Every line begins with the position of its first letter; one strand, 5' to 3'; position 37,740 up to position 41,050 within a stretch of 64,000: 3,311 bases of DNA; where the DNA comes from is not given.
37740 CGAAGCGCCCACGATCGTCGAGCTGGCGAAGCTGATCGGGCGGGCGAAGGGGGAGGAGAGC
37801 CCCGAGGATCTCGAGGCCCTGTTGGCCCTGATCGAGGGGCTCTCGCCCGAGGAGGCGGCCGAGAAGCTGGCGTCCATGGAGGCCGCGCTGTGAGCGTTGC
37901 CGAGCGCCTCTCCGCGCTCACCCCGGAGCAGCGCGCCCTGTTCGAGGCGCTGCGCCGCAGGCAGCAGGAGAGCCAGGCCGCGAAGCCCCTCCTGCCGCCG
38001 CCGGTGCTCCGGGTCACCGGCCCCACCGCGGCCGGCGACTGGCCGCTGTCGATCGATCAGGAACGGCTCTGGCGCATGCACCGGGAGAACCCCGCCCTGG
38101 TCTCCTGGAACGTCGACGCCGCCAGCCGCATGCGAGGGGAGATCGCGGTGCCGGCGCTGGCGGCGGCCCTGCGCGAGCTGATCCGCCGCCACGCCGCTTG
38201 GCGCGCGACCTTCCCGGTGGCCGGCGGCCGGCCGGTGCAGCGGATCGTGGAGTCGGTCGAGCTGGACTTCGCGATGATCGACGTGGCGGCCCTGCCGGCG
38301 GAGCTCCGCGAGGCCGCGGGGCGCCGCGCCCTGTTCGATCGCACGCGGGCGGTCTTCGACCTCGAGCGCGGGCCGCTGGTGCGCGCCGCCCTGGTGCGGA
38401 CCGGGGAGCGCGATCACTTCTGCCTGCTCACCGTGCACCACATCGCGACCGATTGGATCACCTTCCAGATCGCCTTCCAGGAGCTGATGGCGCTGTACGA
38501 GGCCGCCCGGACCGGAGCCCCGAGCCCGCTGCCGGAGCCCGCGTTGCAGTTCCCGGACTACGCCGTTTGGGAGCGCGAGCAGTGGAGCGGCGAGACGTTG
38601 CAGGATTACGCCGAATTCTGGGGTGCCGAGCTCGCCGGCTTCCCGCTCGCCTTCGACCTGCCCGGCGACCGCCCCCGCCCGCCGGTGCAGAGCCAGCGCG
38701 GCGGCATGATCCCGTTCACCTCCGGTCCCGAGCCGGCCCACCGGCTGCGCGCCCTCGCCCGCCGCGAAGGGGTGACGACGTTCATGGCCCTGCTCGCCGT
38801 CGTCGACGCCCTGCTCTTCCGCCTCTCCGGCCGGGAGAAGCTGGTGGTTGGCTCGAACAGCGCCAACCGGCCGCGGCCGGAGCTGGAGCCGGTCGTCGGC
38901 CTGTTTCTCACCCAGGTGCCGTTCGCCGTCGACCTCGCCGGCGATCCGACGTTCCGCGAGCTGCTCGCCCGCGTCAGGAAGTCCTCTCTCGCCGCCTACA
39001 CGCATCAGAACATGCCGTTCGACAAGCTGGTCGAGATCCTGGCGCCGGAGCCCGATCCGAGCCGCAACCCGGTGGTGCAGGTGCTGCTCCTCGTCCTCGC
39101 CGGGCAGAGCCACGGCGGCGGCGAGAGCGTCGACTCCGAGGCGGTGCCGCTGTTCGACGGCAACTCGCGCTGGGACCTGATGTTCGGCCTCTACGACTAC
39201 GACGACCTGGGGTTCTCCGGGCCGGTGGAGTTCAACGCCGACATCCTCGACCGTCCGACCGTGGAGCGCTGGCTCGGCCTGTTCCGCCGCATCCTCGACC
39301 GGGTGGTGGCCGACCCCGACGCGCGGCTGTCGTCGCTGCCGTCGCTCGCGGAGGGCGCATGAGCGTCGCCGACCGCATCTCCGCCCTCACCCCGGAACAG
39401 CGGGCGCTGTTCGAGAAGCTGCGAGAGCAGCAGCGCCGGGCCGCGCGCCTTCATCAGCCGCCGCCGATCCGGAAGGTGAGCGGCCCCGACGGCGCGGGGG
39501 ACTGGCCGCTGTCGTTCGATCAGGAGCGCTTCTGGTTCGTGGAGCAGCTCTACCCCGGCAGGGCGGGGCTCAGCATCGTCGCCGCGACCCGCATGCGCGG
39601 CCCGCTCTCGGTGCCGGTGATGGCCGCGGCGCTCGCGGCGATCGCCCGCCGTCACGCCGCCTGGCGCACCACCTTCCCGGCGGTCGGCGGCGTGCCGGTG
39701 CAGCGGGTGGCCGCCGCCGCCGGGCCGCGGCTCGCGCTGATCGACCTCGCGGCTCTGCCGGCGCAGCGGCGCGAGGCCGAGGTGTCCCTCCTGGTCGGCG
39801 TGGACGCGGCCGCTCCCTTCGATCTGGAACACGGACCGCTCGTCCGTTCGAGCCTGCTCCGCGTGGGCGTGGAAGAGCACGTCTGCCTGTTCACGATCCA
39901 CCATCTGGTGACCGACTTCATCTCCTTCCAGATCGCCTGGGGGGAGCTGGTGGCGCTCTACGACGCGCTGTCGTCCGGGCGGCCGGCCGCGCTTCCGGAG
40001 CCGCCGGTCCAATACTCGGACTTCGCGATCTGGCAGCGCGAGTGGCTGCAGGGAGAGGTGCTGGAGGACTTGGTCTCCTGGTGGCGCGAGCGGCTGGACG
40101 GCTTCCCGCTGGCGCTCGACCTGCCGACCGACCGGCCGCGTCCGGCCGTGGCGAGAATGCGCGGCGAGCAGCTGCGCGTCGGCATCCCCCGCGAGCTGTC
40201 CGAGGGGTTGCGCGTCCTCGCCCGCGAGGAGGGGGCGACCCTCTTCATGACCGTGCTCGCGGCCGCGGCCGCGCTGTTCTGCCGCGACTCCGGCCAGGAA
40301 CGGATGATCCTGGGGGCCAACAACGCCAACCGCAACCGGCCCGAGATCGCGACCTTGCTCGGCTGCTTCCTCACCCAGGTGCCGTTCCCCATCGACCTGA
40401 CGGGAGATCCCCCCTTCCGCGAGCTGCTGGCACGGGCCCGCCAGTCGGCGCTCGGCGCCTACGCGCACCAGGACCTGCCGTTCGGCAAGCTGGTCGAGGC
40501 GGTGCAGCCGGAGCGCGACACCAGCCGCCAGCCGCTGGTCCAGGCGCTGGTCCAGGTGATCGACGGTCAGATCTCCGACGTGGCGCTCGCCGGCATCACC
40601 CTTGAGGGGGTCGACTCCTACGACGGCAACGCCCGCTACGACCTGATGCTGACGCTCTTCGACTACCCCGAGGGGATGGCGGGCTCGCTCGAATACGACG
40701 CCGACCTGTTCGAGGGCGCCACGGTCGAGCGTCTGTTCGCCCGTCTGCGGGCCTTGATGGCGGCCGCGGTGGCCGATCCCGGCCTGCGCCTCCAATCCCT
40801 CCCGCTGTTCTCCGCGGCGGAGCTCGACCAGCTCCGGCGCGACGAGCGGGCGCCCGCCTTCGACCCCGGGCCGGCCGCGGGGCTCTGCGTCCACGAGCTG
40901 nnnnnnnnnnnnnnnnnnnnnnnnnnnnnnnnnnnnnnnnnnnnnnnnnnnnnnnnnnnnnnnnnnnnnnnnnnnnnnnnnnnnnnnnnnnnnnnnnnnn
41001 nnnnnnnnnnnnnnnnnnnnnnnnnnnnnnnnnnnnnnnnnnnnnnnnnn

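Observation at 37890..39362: Free-standing C-domain protein wedged between the PKS and the next NRPS gene, one of three paralogous docking-plus-C units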

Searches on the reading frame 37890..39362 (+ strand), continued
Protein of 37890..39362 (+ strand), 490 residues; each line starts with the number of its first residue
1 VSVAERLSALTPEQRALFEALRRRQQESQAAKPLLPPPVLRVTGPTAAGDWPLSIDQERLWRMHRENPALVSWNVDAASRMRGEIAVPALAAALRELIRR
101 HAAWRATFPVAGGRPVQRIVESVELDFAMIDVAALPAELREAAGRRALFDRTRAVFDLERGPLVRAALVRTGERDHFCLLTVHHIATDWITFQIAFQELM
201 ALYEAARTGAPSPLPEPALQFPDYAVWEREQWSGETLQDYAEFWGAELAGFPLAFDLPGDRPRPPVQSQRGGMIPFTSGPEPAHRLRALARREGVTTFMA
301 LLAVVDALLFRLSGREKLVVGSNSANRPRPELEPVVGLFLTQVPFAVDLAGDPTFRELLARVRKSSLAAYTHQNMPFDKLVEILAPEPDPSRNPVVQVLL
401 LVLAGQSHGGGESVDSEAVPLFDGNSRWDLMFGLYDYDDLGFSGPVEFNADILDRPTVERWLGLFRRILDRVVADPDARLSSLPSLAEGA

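Call 81: predict_structure(alignment_id=A1)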
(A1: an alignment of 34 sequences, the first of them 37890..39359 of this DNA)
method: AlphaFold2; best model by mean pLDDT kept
length: 490 residues; sequences in the alignment: 34
mean_pLDDT: 83.4   pTM: 0.81
mean pLDDT of the five models: 83.4, 80.2, 75.4, 72.6, 66.4
residues with pLDDT >= 90: 171; 70-90: 239; 50-70: 76; < 50: 4
segments of 3 or more residues with pLDDT < 50: none
pLDDT, mean of each block of 10 residues (from residue 1): 61 69 60 65 87 85 77 77 90 91 88 90 89 94 89 84 90 91 76 78 91 86 86 82 90 88 81 85 95 92 97 93 63 55 87 97 88 76 87 87 70 70 69 85 87 92 96 97 81
secondary structure, 60 per line:
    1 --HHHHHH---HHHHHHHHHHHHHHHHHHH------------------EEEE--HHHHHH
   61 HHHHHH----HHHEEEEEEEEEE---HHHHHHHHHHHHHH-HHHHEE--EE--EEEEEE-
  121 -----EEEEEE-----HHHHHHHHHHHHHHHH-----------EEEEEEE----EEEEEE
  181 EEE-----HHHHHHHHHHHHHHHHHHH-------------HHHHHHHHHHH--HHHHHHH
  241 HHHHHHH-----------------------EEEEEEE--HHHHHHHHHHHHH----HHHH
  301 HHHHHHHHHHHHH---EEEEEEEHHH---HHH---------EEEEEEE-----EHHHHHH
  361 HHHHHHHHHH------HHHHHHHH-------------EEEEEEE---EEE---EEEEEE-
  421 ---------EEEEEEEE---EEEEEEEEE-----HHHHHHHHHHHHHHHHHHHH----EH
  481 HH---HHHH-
elements in order: H3-8 H12-30 E49-52 H55-66 E74-83 H87-100 H102-105 E114-119 E126-131 H137-152 E164-170 E175-183 H189-207 H221-231 H234-247 E271-277 H280-292 H297-313 E317-323 E342-348 H355-370 H377-384 E398-404 E408-410 E414-419 E430-437 E441-449 H455-474 H486-489

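Call 84: fold_search(model_id=the predicted structure, library=pdb)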
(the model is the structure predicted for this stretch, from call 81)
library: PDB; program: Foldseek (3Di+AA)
matches with E <= 10: 594; with E <= 0.001: 244
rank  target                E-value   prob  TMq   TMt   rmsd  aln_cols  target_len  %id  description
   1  6p1j_A                1.7e-41  1.00  0.79  0.42   3.3       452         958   35  The structure of condensation and adenylation domains of teixobactin-producing nonribosomal peptide synthetase Txo2 se (released 2019-05-29)
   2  6p1j_B                2.9e-41  1.00  0.78  0.42   3.3       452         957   35  The structure of condensation and adenylation domains of teixobactin-producing nonribosomal peptide synthetase Txo2 se (released 2019-05-29)
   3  2jgp                  5.9e-40  1.00  0.75  0.71   3.8       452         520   28  Structure of the TycC5-6 PCP-C bidomain of the tyrocidine synthetase TycC (released 2007-10-30)
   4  4tx3_B                1.3e-39  1.00  0.75  0.80   4.3       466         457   31  Complex of the X-domain and OxyB from Teicoplanin Biosynthesis (released 2015-02-04)
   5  6ozv                  7.0e-38  1.00  0.73  0.44   6.8       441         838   35  The structure of condensation and adenylation domains of teixobactin-producing nonribosomal peptide synthetase Txo1 seri (released 2019-05-29)
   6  4tx2                  1.6e-37  1.00  0.74  0.80   4.4       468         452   32  Crystal structure of the X-domain from teicoplanin biosynthesis (released 2015-02-04)
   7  8z0q_D                6.8e-37  1.00  0.79  0.87   3.3       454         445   28  Cryo-EM structure of dimer HtmB2-CT (released 2025-03-19)
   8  6p4u                  6.8e-37  1.00  0.73  0.44   6.6       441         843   35  The structure of condensation and adenylation domains of teixobactin-producing nonribosomal peptide synthetase Txo1 seri (released 2019-06-12)
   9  5u89_A                9.7e-37  1.00  0.77  0.38   3.7       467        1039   31  Crystal structure of a cross-module fragment from the dimodular NRPS DhbF (released 2017-05-10)
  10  6oyf                  1.5e-36  1.00  0.76  0.45   6.0       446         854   35  The structure of condensation and adenylation domains of teixobactin-producing nonribosomal peptide synthetase Txo1 seri (released 2019-05-29)
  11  8z0r_B                1.7e-36  1.00  0.77  0.85   3.6       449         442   28  Cryo-EM structure of tetramer HtmB2-CT (released 2025-03-19)
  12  7kvw_A                5.0e-36  1.00  0.80  0.77   3.2       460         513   28  Non-ribosomal didomain (holo-PCP-C) acceptor bound state (released 2021-03-24)
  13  8z0q_C                2.3e-35  1.00  0.79  0.88   3.3       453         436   28  Cryo-EM structure of dimer HtmB2-CT (released 2025-03-19)
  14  6p3i                  3.0e-35  1.00  0.71  0.43   6.6       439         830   34  The structure of condensation and adenylation domains of teixobactin-producing nonribosomal peptide synthetase Txo1 seri (released 2019-06-05)
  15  8z0r_A                3.6e-35  1.00  0.77  0.85   3.5       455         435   27  Cryo-EM structure of tetramer HtmB2-CT (released 2025-03-19)
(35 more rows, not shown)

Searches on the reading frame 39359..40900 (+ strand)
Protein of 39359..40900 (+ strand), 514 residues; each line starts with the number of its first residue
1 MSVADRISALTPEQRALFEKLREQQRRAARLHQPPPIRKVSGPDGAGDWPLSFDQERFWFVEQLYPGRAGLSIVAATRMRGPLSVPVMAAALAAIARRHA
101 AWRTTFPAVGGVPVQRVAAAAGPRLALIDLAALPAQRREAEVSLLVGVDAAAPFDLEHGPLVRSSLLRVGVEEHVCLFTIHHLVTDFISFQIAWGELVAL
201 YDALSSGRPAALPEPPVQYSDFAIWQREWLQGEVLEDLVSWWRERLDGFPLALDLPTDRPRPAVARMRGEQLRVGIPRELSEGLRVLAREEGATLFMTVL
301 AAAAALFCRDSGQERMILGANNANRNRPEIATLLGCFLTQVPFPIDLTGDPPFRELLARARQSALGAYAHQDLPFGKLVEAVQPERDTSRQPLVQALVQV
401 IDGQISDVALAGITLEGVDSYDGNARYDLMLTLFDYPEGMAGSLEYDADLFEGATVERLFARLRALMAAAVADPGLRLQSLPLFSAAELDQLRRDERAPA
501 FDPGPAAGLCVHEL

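Call 31: search_protein_families(library=ncbifam, proteins=[window:39359-40900:+], max_evalue=0.00001)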
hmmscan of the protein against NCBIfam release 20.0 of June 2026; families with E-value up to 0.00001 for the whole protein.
window:39359-40900:+ (514 aa): 5 families
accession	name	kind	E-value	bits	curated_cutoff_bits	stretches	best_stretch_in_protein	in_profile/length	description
NF004282.0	PRK05691.1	subfamily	9.4e-103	343.8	4090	1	18-493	1702-2174/4334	non-ribosomal peptide synthase/polyketide synthase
NF047350.1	aureusi_NRPS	equivalog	1.9e-32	111.3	2500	1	48-482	994-1409/2373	aureusimine non-ribosomal peptide synthetase AusA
NF038078.1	NRPS_MxcG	equivalog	1.1e-12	46.1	2300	1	48-321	4-269/1442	myxochelin non-ribosomal peptide synthetase MxcG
NF007605.2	PRK10252.1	equivalog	3.2e-08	31.5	2400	1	50-494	5-443/1292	enterobactin non-ribosomal peptide synthetase EntF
TIGR03443.1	alpha_am_amid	equivalog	3.2e-07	28.1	1030.1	1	242-491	2-221/1390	L-aminoadipate-semialdehyde dehydrogenase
